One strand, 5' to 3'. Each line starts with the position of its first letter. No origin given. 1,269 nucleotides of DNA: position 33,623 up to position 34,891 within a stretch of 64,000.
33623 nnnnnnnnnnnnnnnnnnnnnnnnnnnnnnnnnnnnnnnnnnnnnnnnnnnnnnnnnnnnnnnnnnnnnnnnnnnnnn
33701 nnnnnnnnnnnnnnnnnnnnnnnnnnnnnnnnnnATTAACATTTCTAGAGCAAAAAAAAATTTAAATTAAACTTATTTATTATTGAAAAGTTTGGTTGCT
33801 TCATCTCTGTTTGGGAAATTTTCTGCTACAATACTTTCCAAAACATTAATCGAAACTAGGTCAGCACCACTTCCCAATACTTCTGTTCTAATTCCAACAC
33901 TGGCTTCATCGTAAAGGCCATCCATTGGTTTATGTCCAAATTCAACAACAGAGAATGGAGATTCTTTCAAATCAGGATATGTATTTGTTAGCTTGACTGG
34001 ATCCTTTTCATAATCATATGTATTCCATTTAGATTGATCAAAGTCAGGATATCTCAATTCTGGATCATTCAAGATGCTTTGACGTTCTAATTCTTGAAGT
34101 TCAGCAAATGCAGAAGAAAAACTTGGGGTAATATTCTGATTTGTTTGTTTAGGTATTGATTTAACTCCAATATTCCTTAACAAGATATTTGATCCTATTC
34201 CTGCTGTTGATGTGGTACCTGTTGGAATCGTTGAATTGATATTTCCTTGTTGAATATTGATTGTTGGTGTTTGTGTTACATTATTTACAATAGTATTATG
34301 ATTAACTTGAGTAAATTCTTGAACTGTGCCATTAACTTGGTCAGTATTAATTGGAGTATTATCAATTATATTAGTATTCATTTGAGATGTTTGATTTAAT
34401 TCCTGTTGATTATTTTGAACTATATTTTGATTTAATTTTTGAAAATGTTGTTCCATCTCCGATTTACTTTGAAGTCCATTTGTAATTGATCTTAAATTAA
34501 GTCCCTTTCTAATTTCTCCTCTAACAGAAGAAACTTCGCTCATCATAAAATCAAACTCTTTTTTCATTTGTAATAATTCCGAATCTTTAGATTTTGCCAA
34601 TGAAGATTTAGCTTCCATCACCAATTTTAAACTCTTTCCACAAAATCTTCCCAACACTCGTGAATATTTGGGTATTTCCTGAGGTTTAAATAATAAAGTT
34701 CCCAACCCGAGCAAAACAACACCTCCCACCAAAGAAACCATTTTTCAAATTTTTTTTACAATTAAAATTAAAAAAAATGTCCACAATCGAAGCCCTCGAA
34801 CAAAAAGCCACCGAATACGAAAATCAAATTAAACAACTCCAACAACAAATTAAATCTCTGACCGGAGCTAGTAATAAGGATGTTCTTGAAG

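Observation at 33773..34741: Nuclear gene with a TatA/TatB-like N-terminus (TM helix - FxP hinge - amphipathic helix)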

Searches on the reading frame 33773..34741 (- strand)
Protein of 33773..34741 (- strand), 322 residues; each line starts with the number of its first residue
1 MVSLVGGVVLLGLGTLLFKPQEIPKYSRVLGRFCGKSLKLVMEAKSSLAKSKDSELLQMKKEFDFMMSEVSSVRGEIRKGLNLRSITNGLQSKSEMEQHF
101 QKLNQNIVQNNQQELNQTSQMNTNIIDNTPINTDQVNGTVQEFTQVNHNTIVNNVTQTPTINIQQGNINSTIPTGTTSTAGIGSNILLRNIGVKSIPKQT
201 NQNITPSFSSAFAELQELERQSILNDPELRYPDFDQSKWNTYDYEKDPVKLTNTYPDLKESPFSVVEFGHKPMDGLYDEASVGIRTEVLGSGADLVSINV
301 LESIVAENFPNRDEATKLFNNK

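Call 4: search_protein_families(library=pfam, proteins=[window:33773-34741:-], max_evalue=10)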
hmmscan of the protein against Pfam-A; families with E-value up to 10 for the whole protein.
window:33773-34741:- (322 aa): 1 family
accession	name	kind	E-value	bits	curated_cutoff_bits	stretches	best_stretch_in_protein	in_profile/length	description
PF21121.2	Nup49_C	-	0.47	11.5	28.5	1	94-123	25-54/87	Nucleoporin Nup49 C-terminal helical region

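Call 5: search_protein_families(library=ncbifam, proteins=[window:33773-34741:-], max_evalue=10)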
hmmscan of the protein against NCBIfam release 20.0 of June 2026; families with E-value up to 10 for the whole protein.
window:33773-34741:- (322 aa): 1 family
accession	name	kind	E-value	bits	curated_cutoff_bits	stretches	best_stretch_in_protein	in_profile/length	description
NF038330.1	adhesin_SclA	exception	0.18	11.4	400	1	81-179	43-130/405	LPXTG-anchored collagen-like adhesin Scl1/SclA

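Call 8: find_homologous_proteins(query=window:33773-34741:-, max_evalue=10)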
Query window:33773-34741:- (322 aa): 4 proteins with E <= 10 among 1424 candidates.
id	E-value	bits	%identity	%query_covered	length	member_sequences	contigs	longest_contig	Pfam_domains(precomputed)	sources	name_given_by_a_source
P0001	2.9e-79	284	48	95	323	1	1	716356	-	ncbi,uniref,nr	ncbi:hypothetical protein C9374_002341 [Naegleria lovaniensis]|uniref:Uncharacterized protein n=1 Ta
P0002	1.4e-78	282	51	95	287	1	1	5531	-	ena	-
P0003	4.7e-66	241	41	100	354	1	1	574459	-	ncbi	ncbi:hypothetical protein ABK040_010423 [Willaertia magna]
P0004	2.9e-53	199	44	83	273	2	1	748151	-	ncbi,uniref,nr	ncbi:hypothetical protein FDP41_005173 [Naegleria fowleri]|uniref:Uncharacterized protein n=1 Tax=Na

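Call 13: search_solved_structures(query=A1, max_evalue=10, show_alignments=3)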
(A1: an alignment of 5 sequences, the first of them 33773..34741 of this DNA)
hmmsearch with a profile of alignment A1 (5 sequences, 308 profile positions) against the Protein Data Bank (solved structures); distinct sequences matched with E-value up to 10: 5.
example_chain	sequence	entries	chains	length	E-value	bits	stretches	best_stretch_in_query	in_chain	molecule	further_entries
5tv5_A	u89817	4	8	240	0.65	12.7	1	54-112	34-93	6-carboxyhexanoate--CoA ligase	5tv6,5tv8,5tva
3mmr_A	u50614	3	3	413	1.9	11.1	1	91-212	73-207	Arginase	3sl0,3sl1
3oai_A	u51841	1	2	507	3.5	10.3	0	184-236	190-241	Maltose-binding periplasmic protein, Myelin protein P0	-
8xz8_A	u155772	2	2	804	8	9.1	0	98-196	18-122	Angiotensin-converting enzyme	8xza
9e0i_A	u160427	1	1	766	8.7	9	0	98-196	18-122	Angiotensin-converting enzyme 2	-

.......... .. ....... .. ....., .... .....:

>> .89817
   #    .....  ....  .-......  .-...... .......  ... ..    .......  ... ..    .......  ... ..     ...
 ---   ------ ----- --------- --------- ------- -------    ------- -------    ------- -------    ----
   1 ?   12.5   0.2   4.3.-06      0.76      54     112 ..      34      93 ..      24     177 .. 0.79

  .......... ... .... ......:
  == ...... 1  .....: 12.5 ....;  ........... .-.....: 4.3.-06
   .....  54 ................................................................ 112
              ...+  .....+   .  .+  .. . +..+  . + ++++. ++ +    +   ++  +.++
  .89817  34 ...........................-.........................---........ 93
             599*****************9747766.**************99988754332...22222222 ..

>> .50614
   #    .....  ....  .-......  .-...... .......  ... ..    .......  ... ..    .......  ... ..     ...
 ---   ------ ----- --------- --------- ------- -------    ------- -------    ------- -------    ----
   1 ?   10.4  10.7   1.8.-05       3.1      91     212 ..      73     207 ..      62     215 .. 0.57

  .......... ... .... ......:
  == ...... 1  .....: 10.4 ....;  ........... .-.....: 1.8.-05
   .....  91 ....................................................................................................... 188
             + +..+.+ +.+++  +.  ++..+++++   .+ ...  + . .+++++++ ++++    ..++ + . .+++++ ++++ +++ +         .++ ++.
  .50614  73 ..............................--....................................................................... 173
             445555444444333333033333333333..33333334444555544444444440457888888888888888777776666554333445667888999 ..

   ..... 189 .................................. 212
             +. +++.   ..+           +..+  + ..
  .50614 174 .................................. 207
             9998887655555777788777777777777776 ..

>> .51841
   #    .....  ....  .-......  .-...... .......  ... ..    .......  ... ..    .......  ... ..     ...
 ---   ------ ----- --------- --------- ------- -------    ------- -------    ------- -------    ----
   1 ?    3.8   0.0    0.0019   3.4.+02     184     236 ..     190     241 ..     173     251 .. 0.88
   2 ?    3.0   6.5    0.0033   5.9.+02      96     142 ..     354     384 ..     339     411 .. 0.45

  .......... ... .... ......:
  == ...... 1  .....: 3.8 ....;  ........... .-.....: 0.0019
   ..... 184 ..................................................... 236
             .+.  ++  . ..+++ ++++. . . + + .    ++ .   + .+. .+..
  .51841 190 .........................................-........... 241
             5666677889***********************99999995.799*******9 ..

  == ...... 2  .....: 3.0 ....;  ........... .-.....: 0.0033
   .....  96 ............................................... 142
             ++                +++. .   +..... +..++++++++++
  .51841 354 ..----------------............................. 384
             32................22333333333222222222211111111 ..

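Call 14: list_cluster_members(proteins=[window:33773-34741:-, window:41944-43917:-, window:39187-41280:-, window:20601-22238:-, window:5120-6493:-, window:58113-59447:-, window:43992-45254:-])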
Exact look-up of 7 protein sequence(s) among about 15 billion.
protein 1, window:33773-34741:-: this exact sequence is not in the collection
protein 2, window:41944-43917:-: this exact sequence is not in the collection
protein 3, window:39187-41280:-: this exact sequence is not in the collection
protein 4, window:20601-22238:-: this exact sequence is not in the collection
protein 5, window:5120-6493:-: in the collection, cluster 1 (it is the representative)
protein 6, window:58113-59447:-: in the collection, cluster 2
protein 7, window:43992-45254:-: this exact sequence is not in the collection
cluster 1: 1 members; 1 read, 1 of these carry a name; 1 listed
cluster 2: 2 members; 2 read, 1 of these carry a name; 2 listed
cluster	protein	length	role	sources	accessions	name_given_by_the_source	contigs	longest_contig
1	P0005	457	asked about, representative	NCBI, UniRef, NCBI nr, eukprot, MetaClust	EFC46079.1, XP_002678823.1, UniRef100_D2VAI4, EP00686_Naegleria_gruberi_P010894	predicted protein [Naegleria gruberi] | Predicted protein n=1 Tax=Naegleria gruberi TaxID=5762 RepID=D2VAI4_NAEGR | uncharacterized protein NAEGRDRAFT_47970 [Naegleria gruberi]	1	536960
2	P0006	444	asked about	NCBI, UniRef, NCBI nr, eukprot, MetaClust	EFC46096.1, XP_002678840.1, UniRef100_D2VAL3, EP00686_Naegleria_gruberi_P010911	predicted protein [Naegleria gruberi] | Predicted protein n=1 Tax=Naegleria gruberi TaxID=5762 RepID=D2VAL3_NAEGR | uncharacterized protein NAEGRDRAFT_65898 [Naegleria gruberi]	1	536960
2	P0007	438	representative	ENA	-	-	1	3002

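Call 24: search_protein_representatives(alignment_id=A1)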
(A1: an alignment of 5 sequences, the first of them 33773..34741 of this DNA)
Query: 5 sequences, 308 profile positions. Proteins with E-value up to 0.001 (for the whole library): 36; up to 1e-10: 10; up to 1e-30: 5. The best 36 are listed.
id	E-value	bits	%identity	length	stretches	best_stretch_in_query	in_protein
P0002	2.1e-144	497.1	-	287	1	1-305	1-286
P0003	6.1e-142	489.1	-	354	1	1-305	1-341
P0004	5.1e-125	433.5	-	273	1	42-307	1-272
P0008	3.3e-50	187.8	-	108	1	1-102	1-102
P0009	2.4e-37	145.5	-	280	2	4-176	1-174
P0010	1.4e-30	123.3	-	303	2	4-205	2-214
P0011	6.2e-28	114.6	-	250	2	10-167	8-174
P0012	1.3e-27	113.6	-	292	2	1-146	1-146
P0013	1.2e-25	107.1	-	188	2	1-125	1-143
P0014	2.2e-11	60.2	-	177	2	42-152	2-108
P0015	4.6e-10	55.9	-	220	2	9-146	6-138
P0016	2.3e-09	53.6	-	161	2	249-304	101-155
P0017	1.4e-07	47.7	-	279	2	1-132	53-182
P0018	2.5e-07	47.0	-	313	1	6-83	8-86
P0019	4.0e-06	43.0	-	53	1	17-59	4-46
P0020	5.3e-06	42.6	-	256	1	2-159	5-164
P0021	5.3e-06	42.6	-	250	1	3-146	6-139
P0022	7.0e-06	42.2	-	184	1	2-158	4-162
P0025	1.4e-05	41.2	-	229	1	8-83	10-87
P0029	6.1e-05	39.1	-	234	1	6-125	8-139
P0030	6.7e-05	39.0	-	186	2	7-84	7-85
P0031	9.2e-05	38.5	-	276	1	1-158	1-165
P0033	1.2e-04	38.1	-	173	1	5-100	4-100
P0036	3.2e-04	36.7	-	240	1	2-165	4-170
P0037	3.6e-04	36.6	-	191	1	8-144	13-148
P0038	5.5e-04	35.9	-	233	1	6-109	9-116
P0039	6.5e-04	35.7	-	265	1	7-152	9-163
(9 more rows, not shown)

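Call 26: list_cluster_members(proteins=[P0038, P0018, P0020, P0025, P0036, P0031, P0017, P0009, P0011, P0012])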
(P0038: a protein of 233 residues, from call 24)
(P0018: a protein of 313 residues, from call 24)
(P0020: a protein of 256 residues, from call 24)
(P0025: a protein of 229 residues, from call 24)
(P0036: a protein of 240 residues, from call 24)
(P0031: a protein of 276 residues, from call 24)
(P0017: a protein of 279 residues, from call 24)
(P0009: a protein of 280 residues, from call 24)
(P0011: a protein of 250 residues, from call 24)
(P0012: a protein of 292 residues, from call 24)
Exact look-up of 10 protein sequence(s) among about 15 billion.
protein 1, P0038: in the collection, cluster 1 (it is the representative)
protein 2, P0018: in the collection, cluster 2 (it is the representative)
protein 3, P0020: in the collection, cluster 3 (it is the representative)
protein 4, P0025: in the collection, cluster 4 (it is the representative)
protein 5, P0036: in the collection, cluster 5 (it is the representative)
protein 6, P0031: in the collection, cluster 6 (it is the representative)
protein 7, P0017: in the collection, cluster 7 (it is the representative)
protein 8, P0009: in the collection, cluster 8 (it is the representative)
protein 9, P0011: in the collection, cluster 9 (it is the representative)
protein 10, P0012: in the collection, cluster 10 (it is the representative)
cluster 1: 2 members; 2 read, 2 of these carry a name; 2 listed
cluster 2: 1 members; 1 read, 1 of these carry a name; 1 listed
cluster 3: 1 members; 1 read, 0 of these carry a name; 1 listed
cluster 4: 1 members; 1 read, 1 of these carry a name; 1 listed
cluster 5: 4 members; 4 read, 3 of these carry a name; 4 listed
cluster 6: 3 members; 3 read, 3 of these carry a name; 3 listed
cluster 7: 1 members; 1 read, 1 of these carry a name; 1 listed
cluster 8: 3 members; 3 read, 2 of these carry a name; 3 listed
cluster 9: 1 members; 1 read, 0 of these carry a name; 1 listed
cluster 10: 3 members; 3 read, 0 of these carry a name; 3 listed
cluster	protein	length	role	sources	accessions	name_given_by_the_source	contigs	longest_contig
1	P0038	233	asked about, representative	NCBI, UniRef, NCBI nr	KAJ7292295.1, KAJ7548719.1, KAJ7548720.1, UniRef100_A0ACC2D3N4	hypothetical protein O6H91_07G024000 [Diphasiastrum complanatum] | Uncharacterized protein n=2 Tax=Diphasiastrum complanatum TaxID=34168 ... | hypothetical protein O6H91_Y287700 [Diphasiastrum complanatum]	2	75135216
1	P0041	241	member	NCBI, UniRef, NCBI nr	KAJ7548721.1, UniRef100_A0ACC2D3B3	hypothetical protein O6H91_07G024000 [Diphasiastrum complanatum] | Uncharacterized protein n=1 Tax=Diphasiastrum complanatum TaxID=34168 ...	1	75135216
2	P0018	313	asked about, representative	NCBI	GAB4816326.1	hypothetical protein N2152v2_003372 [Parachlorella kessleri]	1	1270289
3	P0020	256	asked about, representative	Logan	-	-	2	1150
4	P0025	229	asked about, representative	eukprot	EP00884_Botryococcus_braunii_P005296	jgi/Botrbrau1/14768/Bobra.0284s0002.1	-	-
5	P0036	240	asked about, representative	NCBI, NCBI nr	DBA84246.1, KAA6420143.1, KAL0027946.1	hypothetical protein WJX79_005401 [Trebouxia sp. C0005] | MAG: hypothetical protein FRX49_09992 [Trebouxia sp. A1-2]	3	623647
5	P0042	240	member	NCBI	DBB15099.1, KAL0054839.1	hypothetical protein WJX82_003037 [Trebouxia sp. C0006]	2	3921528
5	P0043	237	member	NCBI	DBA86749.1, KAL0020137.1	hypothetical protein WJX77_005410 [Trebouxia sp. C0004]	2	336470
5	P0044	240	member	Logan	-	-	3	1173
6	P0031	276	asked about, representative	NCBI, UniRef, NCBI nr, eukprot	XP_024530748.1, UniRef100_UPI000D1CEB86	uncharacterized protein LOC9646278 isoform X3 [Selaginella moellendorffii] | uncharacterized protein LOC9646278 isoform X3 n=1 Tax=Selaginella moellendorffii ... | XP_024530748.1 uncharacterized protein LOC9646278 isoform X3 [Selaginella moellendorffii]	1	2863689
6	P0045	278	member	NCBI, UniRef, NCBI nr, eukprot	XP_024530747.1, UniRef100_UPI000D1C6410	uncharacterized protein LOC9646278 isoform X2 [Selaginella moellendorffii] | uncharacterized protein LOC9646278 isoform X2 n=1 Tax=Selaginella moellendorffii ... | XP_024530747.1 uncharacterized protein LOC9646278 isoform X2 [Selaginella moellendorffii]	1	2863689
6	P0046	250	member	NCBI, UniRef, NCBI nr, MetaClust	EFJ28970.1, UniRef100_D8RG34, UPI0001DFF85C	hypothetical protein SELMODRAFT_267361 [Selaginella moellendorffii] | Uncharacterized protein n=1 Tax=Selaginella moellendorffii TaxID=88036 RepID=D8RG34_SELML | status=active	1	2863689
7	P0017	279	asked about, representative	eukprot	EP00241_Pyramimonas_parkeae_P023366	CAMPEP_0114297754 /NCGR_PEP_ID=MMETSP0059-20121206/12030_1 /TAXON_ID=36894 ...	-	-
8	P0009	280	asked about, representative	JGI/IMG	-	Sec-independent protein translocase protein TatA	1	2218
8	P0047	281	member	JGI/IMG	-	Sec-independent protein translocase protein TatA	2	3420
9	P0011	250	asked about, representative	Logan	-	-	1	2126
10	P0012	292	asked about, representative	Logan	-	-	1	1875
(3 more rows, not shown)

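Call 27: predict_structure(alignment_id=A1)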
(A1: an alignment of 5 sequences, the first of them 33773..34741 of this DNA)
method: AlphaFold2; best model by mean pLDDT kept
length: 322 residues; sequences in the alignment: 5
mean_pLDDT: 40.7   pTM: 0.18
mean pLDDT of the five models: 40.7, 37.7, 36.6, 33.1, 29.7
residues with pLDDT >= 90: 0; 70-90: 3; 50-70: 56; < 50: 263
segments of 3 or more residues with pLDDT < 50: 4-7, 14-45, 73-208, 233-236, 241-244, 246-309, 314-322
pLDDT, mean of each block of 10 residues (from residue 1): 49 48 41 42 48 57 63 46 35 37 35 30 30 25 27 27 28 29 33 35 45 62 63 50 46 37 32 39 35 36 46 46 38
secondary structure, 60 per line:
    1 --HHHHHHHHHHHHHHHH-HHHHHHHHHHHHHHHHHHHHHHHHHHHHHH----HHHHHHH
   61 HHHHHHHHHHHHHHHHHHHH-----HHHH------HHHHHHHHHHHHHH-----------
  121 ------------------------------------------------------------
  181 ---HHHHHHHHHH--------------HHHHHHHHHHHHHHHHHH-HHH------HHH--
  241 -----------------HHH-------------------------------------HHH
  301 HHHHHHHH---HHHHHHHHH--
elements in order: H3-18 H20-49 H54-80 H86-89 H96-109 H184-193 H208-225 H298-308 H312-320

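Call 31: search_protein_families(library=pfam, alignment_id=A2, max_evalue=1)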
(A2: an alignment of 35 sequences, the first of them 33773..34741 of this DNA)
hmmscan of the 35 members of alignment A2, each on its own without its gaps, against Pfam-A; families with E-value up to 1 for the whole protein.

A. member 1, window:33773-34741:- (322 aa): 1 family
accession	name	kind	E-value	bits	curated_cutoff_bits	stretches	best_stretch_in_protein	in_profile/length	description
PF21121.2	Nup49_C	-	0.47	11.5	28.5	0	94-123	25-54/87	Nucleoporin Nup49 C-terminal helical region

B. families by the number of members that match (of 35 scanned): 26 families (the first 25 are shown)
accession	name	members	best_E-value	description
PF02416.21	TatA_B_E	13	6e-07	mttA/Hcf106 family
PF20878.2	REST_helical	2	0.0016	Helical region in REST corepressor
PF02895.20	H-kinase_dim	2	0.11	Signal transducing histidine kinase, homodimeric domain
PF23067.1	MG280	2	0.24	Uncharacterised protein MG280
PF07464.16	ApoLp-III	1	0.0047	Apolipophorin-III precursor (apoLp-III)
PF19594.4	DUF6099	1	0.0081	Family of unknown function (DUF6099)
PF20804.2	MAML2_TAD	1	0.018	Mastermind-like protein 2, transcriptional activation domain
PF23633.1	PH_GEF_YEL1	1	0.039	Guanine-nucleotide exchange factor YEL1 PH domain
PF19579.4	FtsL_2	1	0.048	Bacteriodetes cell division protein (FtsL-like)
PF23379.1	DUF7096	1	0.052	Domain of unknown function (DUF7096)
PF14807.11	AP4E_app_platf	1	0.054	Adaptin AP4 complex epsilon appendage platform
PF09728.14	Taxilin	1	0.065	Myosin-like coiled-coil protein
PF05079.17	DUF680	1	0.078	Protein of unknown function (DUF680)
PF17665.6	DUF5527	1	0.078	Family of unknown function (DUF5527)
PF16453.11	IQ_SEC7_PH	1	0.11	PH domain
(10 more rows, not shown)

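Call 32: search_solved_structures(query=A2, max_evalue=10, show_alignments=4)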
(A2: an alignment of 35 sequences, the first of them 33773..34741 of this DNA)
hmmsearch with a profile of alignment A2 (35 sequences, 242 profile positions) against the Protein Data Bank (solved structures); distinct sequences matched with E-value up to 10: 17.
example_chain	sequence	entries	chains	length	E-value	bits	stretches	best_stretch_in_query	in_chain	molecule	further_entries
7b7o_A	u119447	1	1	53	0.00015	24.7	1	4-46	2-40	Sec-independent protein translocase protein TATA, chloroplastic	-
9e03_B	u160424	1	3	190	0.00021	24.2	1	4-39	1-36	Twin-arginine translocase B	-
2l16_A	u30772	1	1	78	0.00061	22.8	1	8-38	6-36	Sec-independent protein translocase protein tatAd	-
2mi2_A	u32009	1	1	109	0.00068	22.6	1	4-32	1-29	Sec-independent protein translocase protein TatB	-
9e02_F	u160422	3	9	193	0.00079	22.4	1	4-168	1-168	Sec-independent protein translocase protein TatB homolog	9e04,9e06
9dzz_B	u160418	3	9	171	0.0048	19.8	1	4-31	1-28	Sec-independent protein translocase protein TatB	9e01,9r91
9zd3_F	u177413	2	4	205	0.011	18.6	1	53-93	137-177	Ewing's tumor-associated antigen 1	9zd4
13de_F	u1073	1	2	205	0.012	18.5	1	53-93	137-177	Ewing's tumor-associated antigen 1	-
23fe_G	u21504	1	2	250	0.015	18.2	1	53-93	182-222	Ewing's tumor-associated antigen 1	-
29vf_O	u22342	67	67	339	0.043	16.7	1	104-189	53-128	TATA-box-binding protein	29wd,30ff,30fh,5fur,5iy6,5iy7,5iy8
9e07_F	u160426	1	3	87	0.19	14.6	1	4-37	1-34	Sec-independent protein translocase protein TatA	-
2lzr_A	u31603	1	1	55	0.44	13.4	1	4-32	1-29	Sec-independent protein translocase protein TatA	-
10aw_A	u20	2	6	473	1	12.2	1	53-102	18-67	50 kDa outer membrane protein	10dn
4abx_A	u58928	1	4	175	1.1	12.1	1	58-86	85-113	DNA REPAIR PROTEIN RECN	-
6h1x_A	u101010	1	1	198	1.7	11.4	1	18-47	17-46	Putative fimbrial adhesin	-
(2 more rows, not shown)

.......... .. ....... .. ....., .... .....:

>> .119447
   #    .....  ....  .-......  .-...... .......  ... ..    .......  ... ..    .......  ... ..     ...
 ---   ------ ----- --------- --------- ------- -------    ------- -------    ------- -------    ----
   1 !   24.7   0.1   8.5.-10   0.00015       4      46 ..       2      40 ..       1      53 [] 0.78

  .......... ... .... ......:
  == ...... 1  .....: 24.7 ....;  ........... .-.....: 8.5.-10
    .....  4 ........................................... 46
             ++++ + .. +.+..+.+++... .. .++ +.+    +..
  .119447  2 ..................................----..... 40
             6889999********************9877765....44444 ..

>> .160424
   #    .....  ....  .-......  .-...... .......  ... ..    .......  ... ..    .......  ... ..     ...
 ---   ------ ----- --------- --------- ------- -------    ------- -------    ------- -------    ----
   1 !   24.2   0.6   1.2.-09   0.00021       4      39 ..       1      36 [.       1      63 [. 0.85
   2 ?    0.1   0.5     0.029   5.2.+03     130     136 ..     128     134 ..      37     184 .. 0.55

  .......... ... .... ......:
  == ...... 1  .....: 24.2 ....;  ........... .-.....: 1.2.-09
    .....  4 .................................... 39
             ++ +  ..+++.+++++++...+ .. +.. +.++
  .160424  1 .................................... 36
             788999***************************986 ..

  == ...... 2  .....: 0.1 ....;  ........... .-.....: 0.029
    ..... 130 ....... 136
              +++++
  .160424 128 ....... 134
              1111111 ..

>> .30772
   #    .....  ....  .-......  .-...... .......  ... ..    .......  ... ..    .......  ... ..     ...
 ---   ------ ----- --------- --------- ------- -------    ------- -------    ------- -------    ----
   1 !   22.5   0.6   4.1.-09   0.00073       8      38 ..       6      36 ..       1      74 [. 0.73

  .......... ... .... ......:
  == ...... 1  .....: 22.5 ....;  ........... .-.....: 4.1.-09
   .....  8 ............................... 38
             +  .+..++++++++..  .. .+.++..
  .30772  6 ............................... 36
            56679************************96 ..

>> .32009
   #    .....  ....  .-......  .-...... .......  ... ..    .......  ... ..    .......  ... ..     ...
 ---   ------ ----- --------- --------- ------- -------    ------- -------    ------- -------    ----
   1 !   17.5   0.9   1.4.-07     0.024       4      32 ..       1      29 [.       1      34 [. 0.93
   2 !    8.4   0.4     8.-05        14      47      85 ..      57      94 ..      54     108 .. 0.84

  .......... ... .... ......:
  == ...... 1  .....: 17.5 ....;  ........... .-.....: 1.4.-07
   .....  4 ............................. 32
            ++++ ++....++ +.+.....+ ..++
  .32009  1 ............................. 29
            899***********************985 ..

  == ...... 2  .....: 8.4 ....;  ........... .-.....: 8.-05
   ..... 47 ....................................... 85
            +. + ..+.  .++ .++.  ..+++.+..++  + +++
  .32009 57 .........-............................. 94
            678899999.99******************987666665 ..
